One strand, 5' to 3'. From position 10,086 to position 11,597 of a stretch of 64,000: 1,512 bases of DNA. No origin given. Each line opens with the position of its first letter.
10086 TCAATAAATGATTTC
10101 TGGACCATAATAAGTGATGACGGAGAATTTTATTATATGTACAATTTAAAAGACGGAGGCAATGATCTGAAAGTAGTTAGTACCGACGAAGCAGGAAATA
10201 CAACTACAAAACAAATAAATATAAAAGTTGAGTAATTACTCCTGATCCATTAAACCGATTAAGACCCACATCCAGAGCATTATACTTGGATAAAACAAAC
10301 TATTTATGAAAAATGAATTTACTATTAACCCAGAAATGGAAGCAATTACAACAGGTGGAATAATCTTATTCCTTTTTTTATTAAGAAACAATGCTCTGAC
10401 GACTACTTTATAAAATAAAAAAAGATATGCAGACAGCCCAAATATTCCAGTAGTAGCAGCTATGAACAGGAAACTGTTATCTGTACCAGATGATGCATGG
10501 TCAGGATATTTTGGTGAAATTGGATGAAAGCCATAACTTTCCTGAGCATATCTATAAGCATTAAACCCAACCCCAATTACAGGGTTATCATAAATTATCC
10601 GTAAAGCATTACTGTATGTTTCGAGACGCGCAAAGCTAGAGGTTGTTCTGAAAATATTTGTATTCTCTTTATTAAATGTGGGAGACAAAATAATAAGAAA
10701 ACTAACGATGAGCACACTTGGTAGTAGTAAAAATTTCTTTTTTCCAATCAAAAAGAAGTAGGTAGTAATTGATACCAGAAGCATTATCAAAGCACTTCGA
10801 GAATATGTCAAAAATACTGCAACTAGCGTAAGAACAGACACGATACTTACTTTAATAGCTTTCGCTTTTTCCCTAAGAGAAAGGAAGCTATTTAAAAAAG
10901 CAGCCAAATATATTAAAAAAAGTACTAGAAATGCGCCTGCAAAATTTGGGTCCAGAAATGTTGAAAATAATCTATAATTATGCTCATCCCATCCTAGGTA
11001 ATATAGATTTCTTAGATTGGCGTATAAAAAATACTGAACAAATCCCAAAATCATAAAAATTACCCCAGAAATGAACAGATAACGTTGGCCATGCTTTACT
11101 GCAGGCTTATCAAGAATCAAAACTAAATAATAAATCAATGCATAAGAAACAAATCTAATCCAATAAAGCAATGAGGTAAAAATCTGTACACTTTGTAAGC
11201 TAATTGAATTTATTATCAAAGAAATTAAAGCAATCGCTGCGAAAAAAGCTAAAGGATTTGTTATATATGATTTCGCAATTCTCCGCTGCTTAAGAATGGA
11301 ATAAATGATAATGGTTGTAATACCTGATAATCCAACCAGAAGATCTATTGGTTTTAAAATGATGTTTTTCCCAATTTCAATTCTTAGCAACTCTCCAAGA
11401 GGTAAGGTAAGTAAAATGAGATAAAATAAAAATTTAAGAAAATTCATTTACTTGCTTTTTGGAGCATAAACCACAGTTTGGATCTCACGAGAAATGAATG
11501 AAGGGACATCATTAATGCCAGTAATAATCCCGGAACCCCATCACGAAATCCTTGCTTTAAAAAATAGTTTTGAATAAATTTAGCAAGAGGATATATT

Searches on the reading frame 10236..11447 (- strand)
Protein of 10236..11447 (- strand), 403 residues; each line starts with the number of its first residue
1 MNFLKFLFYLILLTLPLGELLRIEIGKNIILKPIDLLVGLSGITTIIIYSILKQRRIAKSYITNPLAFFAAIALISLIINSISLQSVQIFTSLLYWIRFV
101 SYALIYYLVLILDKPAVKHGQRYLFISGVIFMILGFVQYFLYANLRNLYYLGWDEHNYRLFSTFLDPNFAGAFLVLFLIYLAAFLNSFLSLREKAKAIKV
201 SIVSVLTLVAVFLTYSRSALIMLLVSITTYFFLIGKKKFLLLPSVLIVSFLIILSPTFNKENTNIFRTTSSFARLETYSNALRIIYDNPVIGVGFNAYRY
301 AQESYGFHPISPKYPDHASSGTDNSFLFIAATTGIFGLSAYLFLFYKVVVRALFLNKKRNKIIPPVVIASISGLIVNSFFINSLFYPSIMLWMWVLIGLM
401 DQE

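Call 4: search_protein_families(library=pfam, proteins=[window:10236-11447:-], max_evalue=0.01)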
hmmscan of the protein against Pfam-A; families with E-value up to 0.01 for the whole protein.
window:10236-11447:- (403 aa): 1 family
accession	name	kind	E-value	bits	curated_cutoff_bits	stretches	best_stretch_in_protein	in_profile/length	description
PF04932.20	Wzy_C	-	2.5e-21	76.5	31.7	1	203-342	2-149/149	O-Antigen ligase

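Call 5: search_protein_families(library=ncbifam, proteins=[window:10236-11447:-], max_evalue=0.01)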
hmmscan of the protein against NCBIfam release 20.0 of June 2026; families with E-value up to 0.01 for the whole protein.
window:10236-11447:- (403 aa): 2 families
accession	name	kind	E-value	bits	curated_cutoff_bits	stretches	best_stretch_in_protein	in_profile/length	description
NF012031.0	PRK15487.1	equivalog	3.9e-09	36.1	277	1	35-364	39-362/404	O-antigen ligase RfaL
TIGR04370.1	glyco_rpt_poly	subfamily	0.0065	15.5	40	0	53-397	4-393/396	oligosaccharide repeat unit polymerase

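Call 11: find_encoding_contigs(protein=window:10236-11447:-, flank=10000, max_places=6)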
Protein window:10236-11447:- (403 aa): no gene with exactly this product is on record in the collection.

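Call 26: find_related_loci(query=A1, collection=metagenome_contigs, flank=10000)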
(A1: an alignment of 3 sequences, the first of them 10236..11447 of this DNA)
Query A1 (403 aa) in metagenome_contigs; peptide patterns used: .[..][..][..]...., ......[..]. (x = any residue, [..] = any of these).
501 stretches matched a pattern; 375 encode a relative of the query (tblastn E <= 1e-3); the best 80 are kept; 80 distinct loci.
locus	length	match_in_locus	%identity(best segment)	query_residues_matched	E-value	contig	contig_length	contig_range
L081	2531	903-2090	46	1-402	5e-113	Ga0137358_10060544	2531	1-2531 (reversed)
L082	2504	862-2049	46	1-402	4e-113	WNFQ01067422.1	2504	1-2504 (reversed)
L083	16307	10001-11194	45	1-403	2e-101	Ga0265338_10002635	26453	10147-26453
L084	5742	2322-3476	45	18-403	4e-101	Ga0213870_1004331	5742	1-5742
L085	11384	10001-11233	43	18-402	8e-101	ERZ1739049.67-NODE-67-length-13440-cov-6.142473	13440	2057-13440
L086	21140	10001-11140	46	16-400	7e-100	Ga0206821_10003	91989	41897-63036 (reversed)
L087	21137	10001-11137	46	1-399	4e-99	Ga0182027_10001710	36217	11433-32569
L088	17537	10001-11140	45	16-400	7e-99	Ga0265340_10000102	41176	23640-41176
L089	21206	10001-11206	42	1-403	5e-98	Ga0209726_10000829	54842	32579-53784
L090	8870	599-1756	46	1-403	1e-97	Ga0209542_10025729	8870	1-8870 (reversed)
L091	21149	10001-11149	45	13-400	6e-97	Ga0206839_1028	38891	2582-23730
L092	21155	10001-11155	46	18-403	6e-97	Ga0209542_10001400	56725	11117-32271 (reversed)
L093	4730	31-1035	47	69-403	3e-97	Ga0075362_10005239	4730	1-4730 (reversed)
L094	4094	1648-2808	47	16-403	3e-97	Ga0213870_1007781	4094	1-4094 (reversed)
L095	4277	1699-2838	47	4-403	1e-95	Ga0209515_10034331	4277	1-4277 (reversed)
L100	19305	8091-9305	45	4-402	5e-99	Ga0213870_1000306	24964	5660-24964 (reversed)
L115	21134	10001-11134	45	2-399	3e-91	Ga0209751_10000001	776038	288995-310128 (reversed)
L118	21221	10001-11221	43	1-403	3e-90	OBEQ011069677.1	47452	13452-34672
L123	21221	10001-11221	43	1-403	1e-89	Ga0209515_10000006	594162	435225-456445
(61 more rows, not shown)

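Call 34: find_homologous_proteins(query=window:10236-11447:-, max_evalue=1e-10)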
Query window:10236-11447:- (403 aa): 1551 proteins with E <= 1e-10 among 8000 candidates; the best 120 are listed.
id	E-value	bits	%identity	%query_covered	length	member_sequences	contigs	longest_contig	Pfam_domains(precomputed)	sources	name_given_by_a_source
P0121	8.5e-248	840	100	100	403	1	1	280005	PF04932.21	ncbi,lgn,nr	ncbi:MAG TPA: O-antigen ligase family protein [Candidatus Limnocylindrales bacterium]|nr:O-antigen l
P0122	3.1e-155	535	61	96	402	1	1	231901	PF04932.21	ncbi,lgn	-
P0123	4.0e-144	499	56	97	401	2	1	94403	PF04932.21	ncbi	-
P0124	4.0e-142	492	58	100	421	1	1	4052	PF04932.21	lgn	-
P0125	1.0e-131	458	54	100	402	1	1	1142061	PF04932.21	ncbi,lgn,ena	-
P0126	6.2e-129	449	53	96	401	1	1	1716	PF04932.21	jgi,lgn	-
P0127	4.4e-124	433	51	100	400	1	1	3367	PF04932.21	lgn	-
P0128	2.1e-121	424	52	100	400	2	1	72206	PF04932.21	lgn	-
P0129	2.1e-121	424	52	96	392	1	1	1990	PF04932.21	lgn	-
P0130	2.0e-120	421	50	100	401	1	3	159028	PF04932.21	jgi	jgi:hypothetical protein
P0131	5.5e-120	419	52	96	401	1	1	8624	PF04932.21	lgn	-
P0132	1.8e-119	418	52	99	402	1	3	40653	PF04932.21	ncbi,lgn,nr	ncbi:MAG TPA: O-antigen ligase family protein [Candidatus Saccharimonadales bacterium]|nr:O-antigen 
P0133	1.6e-118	414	51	100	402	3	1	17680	PF04932.21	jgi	jgi:O-antigen ligase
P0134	4.1e-118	413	49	96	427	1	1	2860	PF04932.21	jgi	-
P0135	7.4e-118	412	50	100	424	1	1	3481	PF04932.21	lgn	-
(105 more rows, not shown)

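Call 35: find_encoding_contigs(protein=P0122, flank=10000, max_places=2)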
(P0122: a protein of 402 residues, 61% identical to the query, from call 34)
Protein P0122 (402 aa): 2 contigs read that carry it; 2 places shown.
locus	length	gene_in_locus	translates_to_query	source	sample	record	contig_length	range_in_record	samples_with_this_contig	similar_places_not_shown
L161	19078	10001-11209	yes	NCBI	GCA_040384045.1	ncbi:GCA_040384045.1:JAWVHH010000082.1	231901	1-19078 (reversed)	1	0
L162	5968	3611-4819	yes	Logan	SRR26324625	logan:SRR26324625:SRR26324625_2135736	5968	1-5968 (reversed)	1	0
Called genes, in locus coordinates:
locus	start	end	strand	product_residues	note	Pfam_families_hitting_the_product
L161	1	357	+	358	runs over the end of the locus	PF01098:FTSW_RODA_SPOVE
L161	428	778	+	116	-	PF00829:Ribosomal_L21p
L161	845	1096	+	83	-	PF01016:Ribosomal_L27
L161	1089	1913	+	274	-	PF02195:ParB_N, PF17762:HTH_ParB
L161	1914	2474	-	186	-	PF10502:Peptidase_S26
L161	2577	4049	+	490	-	PF00535:Glycos_transf_2, PF10111:Glyco_tranf_2_2, PF13506:Glyco_transf_21 (faint), PF02709:Glyco_transf_7C (faint), PF00535:Glycos_transf_2, PF10111:Glyco_tranf_2_2, PF13641:Glyco_tranf_2_3, PF13632:Glyco_trans_2_3 (weak)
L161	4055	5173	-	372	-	PF13450:NAD_binding_8, PF03275:GLF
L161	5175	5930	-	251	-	PF13506:Glyco_transf_21 (faint), PF00535:Glycos_transf_2, PF13641:Glyco_tranf_2_3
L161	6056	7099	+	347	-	PF13439:Glyco_transf_4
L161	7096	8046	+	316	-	PF00535:Glycos_transf_2, PF13641:Glyco_tranf_2_3 (weak), PF13506:Glyco_transf_21 (faint)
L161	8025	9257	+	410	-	PF01943:Polysacc_synt, PF13440:Polysacc_synt_3, PF01554:MatE (faint)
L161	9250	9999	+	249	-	PF00535:Glycos_transf_2, PF10111:Glyco_tranf_2_2 (weak)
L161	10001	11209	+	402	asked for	PF04932:Wzy_C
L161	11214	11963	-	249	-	PF17936:Big_6 (faint), PF12733:Cadherin-like (faint), PF19077:Big_13 (faint), PF09136:Glucodextran_B (weak)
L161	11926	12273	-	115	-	PF07883:Cupin_2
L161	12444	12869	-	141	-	PF02823:ATP-synt_DE_N, PF00401:ATP-synt_DE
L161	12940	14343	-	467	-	PF02874:ATP-synt_ab_N, PF00006:ATP-synt_ab, PF22919:ATP-synt_VA_C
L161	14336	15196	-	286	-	PF00231:ATP-synt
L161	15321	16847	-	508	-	PF02874:ATP-synt_ab_N (weak), PF00006:ATP-synt_ab, PF00306:ATP-synt_ab_C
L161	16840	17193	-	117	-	-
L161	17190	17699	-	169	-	PF00430:ATP-synt_B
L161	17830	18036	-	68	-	PF00137:ATP-synt_C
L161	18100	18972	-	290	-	PF00119:ATP-synt_A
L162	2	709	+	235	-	?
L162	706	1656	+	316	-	PF00535:Glycos_transf_2, PF13641:Glyco_tranf_2_3 (weak), PF13506:Glyco_transf_21 (faint)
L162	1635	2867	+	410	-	PF01943:Polysacc_synt, PF13440:Polysacc_synt_3, PF01554:MatE (faint)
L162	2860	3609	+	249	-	PF00535:Glycos_transf_2, PF10111:Glyco_tranf_2_2 (weak)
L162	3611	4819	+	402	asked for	PF04932:Wzy_C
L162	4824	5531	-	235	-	PF17936:Big_6 (faint), PF12733:Cadherin-like (faint), PF19077:Big_13 (faint), PF09136:Glucodextran_B (weak)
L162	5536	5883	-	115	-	PF07883:Cupin_2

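Call 36: find_encoding_contigs(protein=P0123, flank=10000, max_places=2)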
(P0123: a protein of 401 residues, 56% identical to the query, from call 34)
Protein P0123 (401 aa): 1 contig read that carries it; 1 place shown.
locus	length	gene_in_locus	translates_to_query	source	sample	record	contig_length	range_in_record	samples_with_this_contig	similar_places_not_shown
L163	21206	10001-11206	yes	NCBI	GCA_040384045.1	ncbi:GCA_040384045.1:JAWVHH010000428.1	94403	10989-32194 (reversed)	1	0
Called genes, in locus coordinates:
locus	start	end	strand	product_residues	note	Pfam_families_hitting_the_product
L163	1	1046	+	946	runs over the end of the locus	PF00133:tRNA-synt_1, PF09334:tRNA-synt_1g, PF08264:Anticodon_1, PF19302:DUF5915 (weak)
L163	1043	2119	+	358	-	PF01098:FTSW_RODA_SPOVE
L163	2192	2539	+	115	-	PF00829:Ribosomal_L21p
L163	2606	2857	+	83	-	PF01016:Ribosomal_L27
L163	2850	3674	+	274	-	PF02195:ParB_N, PF17762:HTH_ParB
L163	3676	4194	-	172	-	PF10502:Peptidase_S26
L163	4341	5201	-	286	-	PF00535:Glycos_transf_2, PF13641:Glyco_tranf_2_3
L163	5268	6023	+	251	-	PF00535:Glycos_transf_2, PF10111:Glyco_tranf_2_2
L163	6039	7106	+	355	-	PF13439:Glyco_transf_4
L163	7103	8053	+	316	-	PF00535:Glycos_transf_2, PF10111:Glyco_tranf_2_2 (faint), PF13641:Glyco_tranf_2_3, PF13506:Glyco_transf_21 (weak)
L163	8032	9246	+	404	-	PF01943:Polysacc_synt, PF13440:Polysacc_synt_3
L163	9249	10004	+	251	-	PF00535:Glycos_transf_2, PF10111:Glyco_tranf_2_2 (weak)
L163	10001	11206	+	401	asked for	PF04932:Wzy_C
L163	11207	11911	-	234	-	PF17936:Big_6 (faint), PF12733:Cadherin-like (faint), PF19077:Big_13 (faint), PF09136:Glucodextran_B (weak)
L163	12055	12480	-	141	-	PF02823:ATP-synt_DE_N, PF00401:ATP-synt_DE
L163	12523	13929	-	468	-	PF02874:ATP-synt_ab_N, PF00006:ATP-synt_ab, PF22919:ATP-synt_VA_C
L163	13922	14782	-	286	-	PF00231:ATP-synt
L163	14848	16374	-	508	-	PF02874:ATP-synt_ab_N, PF00006:ATP-synt_ab, PF00306:ATP-synt_ab_C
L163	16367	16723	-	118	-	-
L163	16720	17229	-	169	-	PF00430:ATP-synt_B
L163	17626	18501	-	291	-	PF00119:ATP-synt_A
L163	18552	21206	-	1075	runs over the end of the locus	PF02811:PHP, PF07733:DNA_pol3_alpha, PF17657:DNA_pol3_finger, PF14579:HHH_6, PF01336:tRNA_anti-codon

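Call 37: find_encoding_contigs(protein=P0125, flank=10000, max_places=2)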
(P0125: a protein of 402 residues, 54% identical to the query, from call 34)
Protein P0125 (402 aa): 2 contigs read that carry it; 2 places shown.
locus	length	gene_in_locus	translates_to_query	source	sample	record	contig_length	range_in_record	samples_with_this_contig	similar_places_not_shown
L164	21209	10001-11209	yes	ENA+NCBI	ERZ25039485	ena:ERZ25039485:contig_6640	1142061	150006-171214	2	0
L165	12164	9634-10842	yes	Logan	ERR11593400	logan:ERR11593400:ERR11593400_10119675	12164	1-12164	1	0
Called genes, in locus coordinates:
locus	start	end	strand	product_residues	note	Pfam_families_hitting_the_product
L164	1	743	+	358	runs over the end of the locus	PF01098:FTSW_RODA_SPOVE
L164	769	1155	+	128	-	PF00829:Ribosomal_L21p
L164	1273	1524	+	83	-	PF01016:Ribosomal_L27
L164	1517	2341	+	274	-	PF02195:ParB_N, PF17762:HTH_ParB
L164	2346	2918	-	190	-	PF10502:Peptidase_S26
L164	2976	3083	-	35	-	-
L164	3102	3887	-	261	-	PF00535:Glycos_transf_2, PF10111:Glyco_tranf_2_2 (weak), PF13641:Glyco_tranf_2_3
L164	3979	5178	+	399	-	PF13439:Glyco_transf_4, PF13477:Glyco_trans_4_2 (weak), PF13579:Glyco_trans_4_4, PF20706:GT4-conflict, PF00534:Glycos_transf_1, PF13692:Glyco_trans_1_4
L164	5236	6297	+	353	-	PF13439:Glyco_transf_4, PF13579:Glyco_trans_4_4 (weak), PF00534:Glycos_transf_1, PF13692:Glyco_trans_1_4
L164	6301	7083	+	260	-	PF13489:Methyltransf_23, PF08241:Methyltransf_11, PF08242:Methyltransf_12, PF13649:Methyltransf_25, PF13847:Methyltransf_31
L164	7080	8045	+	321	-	PF00535:Glycos_transf_2, PF10111:Glyco_tranf_2_2 (weak), PF13641:Glyco_tranf_2_3, PF13506:Glyco_transf_21 (weak)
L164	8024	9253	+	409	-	PF01943:Polysacc_synt, PF13440:Polysacc_synt_3, PF01554:MatE (faint)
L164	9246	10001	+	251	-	PF00535:Glycos_transf_2, PF10111:Glyco_tranf_2_2, PF13641:Glyco_tranf_2_3 (faint)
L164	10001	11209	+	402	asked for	PF04932:Wzy_C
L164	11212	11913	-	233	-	PF17936:Big_6 (faint), PF19077:Big_13 (faint), PF09136:Glucodextran_B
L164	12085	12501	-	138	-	PF02823:ATP-synt_DE_N, PF00401:ATP-synt_DE (weak)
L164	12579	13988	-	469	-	PF02874:ATP-synt_ab_N, PF00006:ATP-synt_ab, PF22919:ATP-synt_VA_C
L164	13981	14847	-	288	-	PF00231:ATP-synt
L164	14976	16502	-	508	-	PF00006:ATP-synt_ab, PF00306:ATP-synt_ab_C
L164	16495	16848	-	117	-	-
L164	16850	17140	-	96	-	PF00430:ATP-synt_B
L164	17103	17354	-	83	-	PF00430:ATP-synt_B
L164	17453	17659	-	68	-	PF00137:ATP-synt_C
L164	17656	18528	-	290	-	PF00119:ATP-synt_A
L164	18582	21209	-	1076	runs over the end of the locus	PF02811:PHP, PF07733:DNA_pol3_alpha, PF17657:DNA_pol3_finger, PF14579:HHH_6, PF01336:tRNA_anti-codon (weak)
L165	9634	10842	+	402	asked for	PF04932:Wzy_C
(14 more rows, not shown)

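Call 47: predict_structure(alignment_id=A3)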
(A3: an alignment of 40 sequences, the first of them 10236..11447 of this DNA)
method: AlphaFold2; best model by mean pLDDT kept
length: 403 residues; sequences in the alignment: 40
mean_pLDDT: 89.5   pTM: 0.91
mean pLDDT of the five models: 89.5, 88.6, 87.5, 87.4, 85.6
residues with pLDDT >= 90: 283; 70-90: 89; 50-70: 27; < 50: 4
segments of 3 or more residues with pLDDT < 50: none
pLDDT, mean of each block of 10 residues (from residue 1): 95 91 78 93 89 74 95 97 92 93 96 94 97 93 59 65 89 98 95 97 98 94 97 94 93 89 79 82 94 91 85 59 83 96 97 88 96 96 93 97 91
secondary structure, 60 per line:
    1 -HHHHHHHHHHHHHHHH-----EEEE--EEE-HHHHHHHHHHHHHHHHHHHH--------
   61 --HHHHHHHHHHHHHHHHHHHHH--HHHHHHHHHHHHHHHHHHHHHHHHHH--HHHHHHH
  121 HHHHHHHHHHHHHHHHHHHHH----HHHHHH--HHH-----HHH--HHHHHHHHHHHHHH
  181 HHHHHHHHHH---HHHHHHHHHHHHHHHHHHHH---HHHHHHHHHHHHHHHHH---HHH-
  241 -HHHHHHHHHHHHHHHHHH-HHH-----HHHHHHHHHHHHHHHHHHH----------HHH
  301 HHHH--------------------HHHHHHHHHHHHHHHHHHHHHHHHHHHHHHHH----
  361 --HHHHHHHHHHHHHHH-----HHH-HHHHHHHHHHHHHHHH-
elements in order: H2-17 E23-26 E29-31 H33-52 H63-83 H86-111 H114-141 H146-151 H167-190 H194-213 H217-233 H242-259 H269-287 H298-304 H325-356 H363-377 H387-402

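Call 50: fold_search(model_id=the predicted structure, library=pdb)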
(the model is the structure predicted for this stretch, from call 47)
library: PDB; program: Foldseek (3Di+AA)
matches with E <= 10: 71; with E <= 0.001: 1
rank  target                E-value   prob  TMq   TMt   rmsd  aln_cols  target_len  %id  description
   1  7tpg_B                1.9e-05  1.00  0.53  0.53   8.3       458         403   14  Single-Particle Cryo-EM Structure of the WaaL O-antigen ligase in its ligand bound state (released 2022-04-06)
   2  8tj3_B                2.1e-02  1.00  0.39  0.44   9.7       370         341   13  Structural basis of peptidoglycan synthesis by E. coli RodA-PBP2 complex (released 2023-08-30)
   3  8bh1_A                4.0e-02  1.00  0.45  0.50   7.2       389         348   15  Core divisome complex FtsWIQBL from Pseudomonas aeruginosa (released 2023-04-19)
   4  8p1u_A                6.9e-02  1.00  0.46  0.49   7.3       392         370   15  Structure of divisome complex FtsWIQLB (released 2024-05-22)
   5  8uga_A                1.0e+00  0.09  0.17  0.18  21.5       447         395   10  Mus musculus Otopetrin 2 (mOTOP2) M374W in pH 8.0 (released 2024-08-21)
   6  8k9e_C                1.3e+00  0.04  0.13  0.12  22.9       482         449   13  Cryo-EM structure of the photosynthetic alternative complex III from Chloroflexus aurantiacus at 3.3 angstrom (released 2024-03-06)
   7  9g8k_A                1.8e+00  0.06  0.15  0.11  25.4       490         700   12  Structure of K+-dependent Na+-PPase from Thermotoga maritima in complex with Ca2+ and Etidronate (released 2025-06-04)
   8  8v7z                  2.0e+00  0.03  0.10  0.05  26.5       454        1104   10  Phosphorylated, ATP-bound, E1371Q human cystic fibrosis transmembrane conductance regulator (E1371Q-CFTR) (released 2024-07-17)
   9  9iqg_B                2.4e+00  0.05  0.14  0.11  28.1       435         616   11  Cryo-EM structure of MsRv1273c/72c from Mycobacterium smegmatis in the ATP|ADP+Vi-bound Occ (Vi) state (released 2025-05-14)
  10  8sx7                  2.5e+00  0.03  0.12  0.05  26.6       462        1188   12  Bovine multidrug resistance protein 4 (MRP4) bound to DHEA-S in MSP lipid nanodisc (released 2024-01-17)
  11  8ria_A                2.7e+00  0.02  0.10  0.07  27.3       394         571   13  BmrA E504-100uMATPMg-IF (released 2025-01-01)
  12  4u4w_A                2.9e+00  0.04  0.14  0.13  20.0       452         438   12  Structure of a nitrate/nitrite antiporter NarK in nitrate-bound occluded state (released 2015-07-15)
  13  3wak                  3.0e+00  0.16  0.32  0.18  20.2       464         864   14  Crystal structure of the Archaeoglobus fulgidus oligosaccharyltransferase (O29867_ARCFU) in the apo form (released 2013-10-30)
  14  8zmr                  3.1e+00  0.05  0.16  0.17  21.9       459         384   10  Vesamicol-bound VAChT (released 2024-06-19)
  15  8ubr                  3.3e+00  0.02  0.11  0.06  28.0       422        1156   13  Complex of the phosphorylated human cystic fibrosis transmembrane conductance regulator (CFTR) with CFTRinh-172 and ATP/ (released 2024-02-21)
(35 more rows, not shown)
